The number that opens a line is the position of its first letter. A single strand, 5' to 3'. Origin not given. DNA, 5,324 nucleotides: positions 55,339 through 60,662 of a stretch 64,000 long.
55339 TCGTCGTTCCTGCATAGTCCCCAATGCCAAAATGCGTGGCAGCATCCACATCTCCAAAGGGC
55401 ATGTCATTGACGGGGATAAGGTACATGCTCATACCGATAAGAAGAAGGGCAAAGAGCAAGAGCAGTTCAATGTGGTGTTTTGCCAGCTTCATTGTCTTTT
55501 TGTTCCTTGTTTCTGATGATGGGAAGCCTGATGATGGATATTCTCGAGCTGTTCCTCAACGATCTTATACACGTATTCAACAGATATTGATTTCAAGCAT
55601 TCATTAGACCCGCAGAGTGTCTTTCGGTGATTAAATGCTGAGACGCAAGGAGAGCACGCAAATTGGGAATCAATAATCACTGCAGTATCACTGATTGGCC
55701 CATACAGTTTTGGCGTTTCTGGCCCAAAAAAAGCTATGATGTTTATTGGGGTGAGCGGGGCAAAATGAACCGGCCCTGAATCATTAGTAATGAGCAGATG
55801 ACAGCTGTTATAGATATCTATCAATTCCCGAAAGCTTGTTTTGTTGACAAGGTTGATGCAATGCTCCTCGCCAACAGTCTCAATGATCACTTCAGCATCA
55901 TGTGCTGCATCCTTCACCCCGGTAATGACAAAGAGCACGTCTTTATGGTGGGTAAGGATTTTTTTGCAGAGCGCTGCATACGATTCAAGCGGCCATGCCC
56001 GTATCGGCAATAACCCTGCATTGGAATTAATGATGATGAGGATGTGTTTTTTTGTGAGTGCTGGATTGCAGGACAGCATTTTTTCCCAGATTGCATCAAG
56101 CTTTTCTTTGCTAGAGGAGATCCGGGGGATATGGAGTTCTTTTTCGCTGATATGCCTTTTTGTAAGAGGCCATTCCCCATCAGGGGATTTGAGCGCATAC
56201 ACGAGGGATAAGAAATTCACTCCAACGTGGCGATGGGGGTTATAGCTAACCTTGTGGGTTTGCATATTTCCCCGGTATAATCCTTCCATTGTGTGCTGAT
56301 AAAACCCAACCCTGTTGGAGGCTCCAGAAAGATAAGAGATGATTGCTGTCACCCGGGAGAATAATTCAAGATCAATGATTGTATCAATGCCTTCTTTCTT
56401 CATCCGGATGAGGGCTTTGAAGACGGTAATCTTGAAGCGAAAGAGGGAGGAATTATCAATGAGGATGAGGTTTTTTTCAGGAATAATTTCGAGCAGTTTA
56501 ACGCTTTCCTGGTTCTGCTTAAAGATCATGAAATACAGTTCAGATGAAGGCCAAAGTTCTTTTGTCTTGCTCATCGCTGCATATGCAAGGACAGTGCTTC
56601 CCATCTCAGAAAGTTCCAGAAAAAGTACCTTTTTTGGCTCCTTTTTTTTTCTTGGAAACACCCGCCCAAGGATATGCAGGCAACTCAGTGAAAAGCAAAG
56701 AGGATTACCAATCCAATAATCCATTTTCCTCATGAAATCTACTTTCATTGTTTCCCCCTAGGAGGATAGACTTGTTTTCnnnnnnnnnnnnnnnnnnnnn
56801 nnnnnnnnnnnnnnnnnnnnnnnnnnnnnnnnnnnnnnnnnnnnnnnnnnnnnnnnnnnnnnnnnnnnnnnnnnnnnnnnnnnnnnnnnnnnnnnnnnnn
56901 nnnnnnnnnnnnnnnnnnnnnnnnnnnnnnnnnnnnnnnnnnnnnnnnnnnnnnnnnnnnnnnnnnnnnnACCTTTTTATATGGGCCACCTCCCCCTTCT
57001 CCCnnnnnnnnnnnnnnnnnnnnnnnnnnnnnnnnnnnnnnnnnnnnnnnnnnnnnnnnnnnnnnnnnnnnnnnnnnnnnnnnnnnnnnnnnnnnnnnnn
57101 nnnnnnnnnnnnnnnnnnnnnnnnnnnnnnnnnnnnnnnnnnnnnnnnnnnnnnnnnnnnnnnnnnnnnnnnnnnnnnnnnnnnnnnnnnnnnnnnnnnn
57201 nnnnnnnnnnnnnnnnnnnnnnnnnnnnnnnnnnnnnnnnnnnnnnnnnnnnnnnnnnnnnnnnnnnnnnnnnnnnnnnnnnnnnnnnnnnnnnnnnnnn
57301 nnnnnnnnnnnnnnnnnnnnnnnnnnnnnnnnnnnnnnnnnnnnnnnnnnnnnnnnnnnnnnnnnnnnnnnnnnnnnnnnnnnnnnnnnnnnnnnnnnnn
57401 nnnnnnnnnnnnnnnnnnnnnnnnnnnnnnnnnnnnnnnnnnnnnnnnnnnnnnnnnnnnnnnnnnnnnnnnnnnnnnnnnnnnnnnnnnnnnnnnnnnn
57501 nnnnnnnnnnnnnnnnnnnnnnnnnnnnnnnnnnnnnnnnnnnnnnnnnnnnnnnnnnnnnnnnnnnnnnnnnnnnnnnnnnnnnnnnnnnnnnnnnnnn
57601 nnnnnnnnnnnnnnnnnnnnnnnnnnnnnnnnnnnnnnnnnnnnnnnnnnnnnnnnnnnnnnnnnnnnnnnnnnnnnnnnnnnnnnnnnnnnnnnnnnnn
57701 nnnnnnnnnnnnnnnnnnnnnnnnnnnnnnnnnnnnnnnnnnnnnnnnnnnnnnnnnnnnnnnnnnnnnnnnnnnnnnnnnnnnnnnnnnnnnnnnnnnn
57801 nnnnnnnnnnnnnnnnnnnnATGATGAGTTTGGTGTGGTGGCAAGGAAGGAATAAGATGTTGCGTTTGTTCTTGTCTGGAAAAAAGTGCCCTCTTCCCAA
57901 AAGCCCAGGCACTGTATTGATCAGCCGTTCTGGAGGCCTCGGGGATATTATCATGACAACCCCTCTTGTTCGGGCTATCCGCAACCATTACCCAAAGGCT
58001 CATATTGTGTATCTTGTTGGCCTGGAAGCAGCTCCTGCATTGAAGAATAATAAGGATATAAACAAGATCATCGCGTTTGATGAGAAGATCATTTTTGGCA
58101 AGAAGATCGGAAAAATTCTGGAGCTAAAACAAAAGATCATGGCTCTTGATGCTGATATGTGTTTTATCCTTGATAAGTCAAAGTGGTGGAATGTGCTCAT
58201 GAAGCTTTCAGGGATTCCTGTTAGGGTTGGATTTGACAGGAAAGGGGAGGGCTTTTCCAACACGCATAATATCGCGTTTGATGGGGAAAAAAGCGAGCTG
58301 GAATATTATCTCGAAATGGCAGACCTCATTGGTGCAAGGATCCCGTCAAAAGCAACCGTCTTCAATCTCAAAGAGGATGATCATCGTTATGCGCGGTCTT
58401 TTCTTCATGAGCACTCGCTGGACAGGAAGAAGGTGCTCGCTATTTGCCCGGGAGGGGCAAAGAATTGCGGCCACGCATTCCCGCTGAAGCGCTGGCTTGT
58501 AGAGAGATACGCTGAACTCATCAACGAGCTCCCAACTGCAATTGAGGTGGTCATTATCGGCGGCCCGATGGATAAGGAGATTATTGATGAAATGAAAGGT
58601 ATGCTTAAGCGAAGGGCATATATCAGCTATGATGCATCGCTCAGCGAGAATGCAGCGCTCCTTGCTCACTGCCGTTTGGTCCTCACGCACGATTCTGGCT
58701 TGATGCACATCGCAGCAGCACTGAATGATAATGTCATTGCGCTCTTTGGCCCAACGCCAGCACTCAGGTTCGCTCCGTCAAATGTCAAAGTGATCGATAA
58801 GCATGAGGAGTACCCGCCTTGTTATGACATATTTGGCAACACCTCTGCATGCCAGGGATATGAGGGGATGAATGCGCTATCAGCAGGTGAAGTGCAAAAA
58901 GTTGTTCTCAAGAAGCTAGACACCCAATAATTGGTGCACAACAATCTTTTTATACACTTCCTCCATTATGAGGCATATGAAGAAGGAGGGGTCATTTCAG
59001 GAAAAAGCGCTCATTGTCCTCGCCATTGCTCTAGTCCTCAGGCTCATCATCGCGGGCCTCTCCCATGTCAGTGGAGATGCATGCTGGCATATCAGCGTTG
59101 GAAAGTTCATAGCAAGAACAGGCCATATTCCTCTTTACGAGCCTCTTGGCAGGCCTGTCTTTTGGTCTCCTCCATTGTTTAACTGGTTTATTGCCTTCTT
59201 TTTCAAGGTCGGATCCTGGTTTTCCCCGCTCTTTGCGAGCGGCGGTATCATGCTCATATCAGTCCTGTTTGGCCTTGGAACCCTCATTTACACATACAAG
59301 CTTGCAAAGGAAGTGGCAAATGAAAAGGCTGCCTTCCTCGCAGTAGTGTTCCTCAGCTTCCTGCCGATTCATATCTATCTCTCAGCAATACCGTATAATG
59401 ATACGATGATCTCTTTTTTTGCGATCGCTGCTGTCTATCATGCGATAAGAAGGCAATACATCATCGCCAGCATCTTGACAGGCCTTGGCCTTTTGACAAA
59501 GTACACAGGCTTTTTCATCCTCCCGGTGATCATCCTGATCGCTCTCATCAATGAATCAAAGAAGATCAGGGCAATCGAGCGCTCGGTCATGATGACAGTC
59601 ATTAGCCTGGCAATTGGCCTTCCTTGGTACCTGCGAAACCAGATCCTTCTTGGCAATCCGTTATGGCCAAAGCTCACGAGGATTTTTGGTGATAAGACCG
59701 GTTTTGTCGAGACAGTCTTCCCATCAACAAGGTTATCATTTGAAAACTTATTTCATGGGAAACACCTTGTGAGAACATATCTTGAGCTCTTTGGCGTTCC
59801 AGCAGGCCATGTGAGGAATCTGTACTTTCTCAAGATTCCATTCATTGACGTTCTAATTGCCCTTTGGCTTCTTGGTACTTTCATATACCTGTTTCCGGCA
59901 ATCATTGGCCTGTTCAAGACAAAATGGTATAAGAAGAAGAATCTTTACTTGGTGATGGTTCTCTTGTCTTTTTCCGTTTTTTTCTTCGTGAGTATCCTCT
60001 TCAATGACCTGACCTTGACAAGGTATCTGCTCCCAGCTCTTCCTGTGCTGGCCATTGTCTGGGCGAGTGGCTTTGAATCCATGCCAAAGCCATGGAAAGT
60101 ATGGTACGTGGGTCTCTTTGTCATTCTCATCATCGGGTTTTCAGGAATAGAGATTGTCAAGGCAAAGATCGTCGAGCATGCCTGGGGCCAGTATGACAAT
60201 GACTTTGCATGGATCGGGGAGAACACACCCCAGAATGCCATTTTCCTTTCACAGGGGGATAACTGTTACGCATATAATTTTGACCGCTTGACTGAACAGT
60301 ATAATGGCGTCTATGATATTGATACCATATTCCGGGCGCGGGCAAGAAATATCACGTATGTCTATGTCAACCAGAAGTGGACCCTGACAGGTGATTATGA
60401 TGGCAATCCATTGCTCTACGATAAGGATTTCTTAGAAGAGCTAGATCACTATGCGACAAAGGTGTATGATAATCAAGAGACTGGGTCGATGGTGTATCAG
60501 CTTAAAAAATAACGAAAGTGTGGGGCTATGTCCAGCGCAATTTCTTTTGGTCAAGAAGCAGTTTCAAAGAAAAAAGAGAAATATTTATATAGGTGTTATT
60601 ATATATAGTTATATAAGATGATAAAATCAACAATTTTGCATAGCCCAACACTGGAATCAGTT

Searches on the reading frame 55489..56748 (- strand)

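Call 11: search_protein_families(library=pfam, proteins=[window:55489-56748:-], max_evalue=0.0001)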
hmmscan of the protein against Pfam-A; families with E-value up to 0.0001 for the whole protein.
window:55489-56748:- (419 aa): 1 family
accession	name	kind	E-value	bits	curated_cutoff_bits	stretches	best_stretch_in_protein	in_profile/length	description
PF01075.23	Glyco_transf_9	-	3.1e-20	73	22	1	117-372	9-240/247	Glycosyltransferase family 9 (heptosyltransferase)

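Call 48: search_protein_families(library=ncbifam, proteins=[window:55489-56748:-], max_evalue=0.00001)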
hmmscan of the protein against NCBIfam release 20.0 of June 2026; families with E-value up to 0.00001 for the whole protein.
window:55489-56748:- (419 aa): 4 families
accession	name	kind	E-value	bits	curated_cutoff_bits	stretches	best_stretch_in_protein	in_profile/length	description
TIGR02195.1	heptsyl_trn_II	equivalog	1.6e-24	86.7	134.6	1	115-399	74-336/339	lipopolysaccharide heptosyltransferase II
NF008162.0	PRK10916.1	equivalog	2.2e-15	56.7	569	1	230-359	175-305/348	ADP-heptose--LPS heptosyltransferase RfaF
TIGR02201.1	heptsyl_trn_III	equivalog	2.9e-10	39.7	170.2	1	41-356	2-301/344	putative lipopolysaccharide heptosyltransferase III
NF007742.0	PRK10422.1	equivalog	8.4e-10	38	467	1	36-359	3-306/352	lipopolysaccharide core heptosyltransferase RfaQ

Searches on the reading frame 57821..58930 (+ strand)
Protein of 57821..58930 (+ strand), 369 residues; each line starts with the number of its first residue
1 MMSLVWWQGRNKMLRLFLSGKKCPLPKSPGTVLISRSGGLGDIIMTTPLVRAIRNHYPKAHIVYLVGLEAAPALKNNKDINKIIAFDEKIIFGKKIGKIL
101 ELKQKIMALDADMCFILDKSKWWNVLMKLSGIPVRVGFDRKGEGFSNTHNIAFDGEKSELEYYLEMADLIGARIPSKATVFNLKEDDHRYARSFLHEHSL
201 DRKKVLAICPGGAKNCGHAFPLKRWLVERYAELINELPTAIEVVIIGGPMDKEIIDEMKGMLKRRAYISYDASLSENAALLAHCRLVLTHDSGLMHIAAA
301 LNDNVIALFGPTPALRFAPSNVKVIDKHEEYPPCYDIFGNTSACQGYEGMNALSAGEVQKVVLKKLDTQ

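Call 11: search_protein_families(library=pfam, proteins=[window:57821-58930:+], max_evalue=0.0001)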
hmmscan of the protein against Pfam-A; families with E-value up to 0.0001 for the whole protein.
window:57821-58930:+ (369 aa): 1 family
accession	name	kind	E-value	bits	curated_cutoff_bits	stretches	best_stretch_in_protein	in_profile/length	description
PF01075.23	Glyco_transf_9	-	2.2e-28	99.7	22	1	100-325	2-225/247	Glycosyltransferase family 9 (heptosyltransferase)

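Call 48: search_protein_families(library=ncbifam, proteins=[window:57821-58930:+], max_evalue=0.00001)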
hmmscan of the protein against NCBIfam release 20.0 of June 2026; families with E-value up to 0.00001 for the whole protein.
window:57821-58930:+ (369 aa): 6 families
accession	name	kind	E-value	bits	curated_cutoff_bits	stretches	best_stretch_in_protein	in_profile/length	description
TIGR02195.1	heptsyl_trn_II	equivalog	2.5e-33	115.6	134.6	1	39-359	9-331/339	lipopolysaccharide heptosyltransferase II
TIGR02201.1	heptsyl_trn_III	equivalog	6e-25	88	170.2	1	41-322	11-299/344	putative lipopolysaccharide heptosyltransferase III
NF008162.0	PRK10916.1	equivalog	1.4e-20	73.8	569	1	38-313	9-291/348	ADP-heptose--LPS heptosyltransferase RfaF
NF007742.0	PRK10422.1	equivalog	3.3e-19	68.9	467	1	38-319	14-298/352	lipopolysaccharide core heptosyltransferase RfaQ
TIGR02193.1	heptsyl_trn_I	equivalog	3.8e-17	62.5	185.3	1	223-320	194-292/320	lipopolysaccharide heptosyltransferase I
NF008204.0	PRK10964.1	equivalog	2.2e-06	27.1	437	1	223-312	192-282/322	lipopolysaccharide heptosyltransferase RfaC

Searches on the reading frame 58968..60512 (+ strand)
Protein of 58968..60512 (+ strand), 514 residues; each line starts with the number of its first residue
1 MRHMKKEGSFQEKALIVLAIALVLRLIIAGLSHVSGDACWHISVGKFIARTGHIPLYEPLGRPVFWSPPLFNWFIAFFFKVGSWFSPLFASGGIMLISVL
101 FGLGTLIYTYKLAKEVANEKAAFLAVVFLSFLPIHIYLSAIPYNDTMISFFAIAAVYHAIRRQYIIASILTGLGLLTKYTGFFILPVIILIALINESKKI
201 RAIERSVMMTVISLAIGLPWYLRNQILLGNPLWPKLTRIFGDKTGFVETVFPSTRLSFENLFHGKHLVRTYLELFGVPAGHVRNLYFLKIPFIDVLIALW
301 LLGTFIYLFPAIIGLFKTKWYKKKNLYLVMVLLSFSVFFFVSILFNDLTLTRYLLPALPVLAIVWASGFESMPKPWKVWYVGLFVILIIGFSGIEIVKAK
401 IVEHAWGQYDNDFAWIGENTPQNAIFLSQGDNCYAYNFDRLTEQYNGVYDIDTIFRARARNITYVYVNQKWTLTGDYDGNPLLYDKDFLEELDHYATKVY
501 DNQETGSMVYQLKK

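Call 11: search_protein_families(library=pfam, proteins=[window:58968-60512:+], max_evalue=0.0001)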
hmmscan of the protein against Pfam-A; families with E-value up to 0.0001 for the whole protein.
window:58968-60512:+ (514 aa): 3 families
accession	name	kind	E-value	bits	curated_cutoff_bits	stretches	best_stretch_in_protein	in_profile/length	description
PF13231.12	PMT_2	-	1.3e-13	51.9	26.1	1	68-220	3-157/160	Dolichyl-phosphate-mannose-protein mannosyltransferase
PF05208.19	ALG3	-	8.9e-05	22.5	23.6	1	119-225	102-206/358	ALG3 protein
PF02366.24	PMT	-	9.6e-05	22.5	22.7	1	50-221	38-231/245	Dolichyl-phosphate-mannose-protein mannosyltransferase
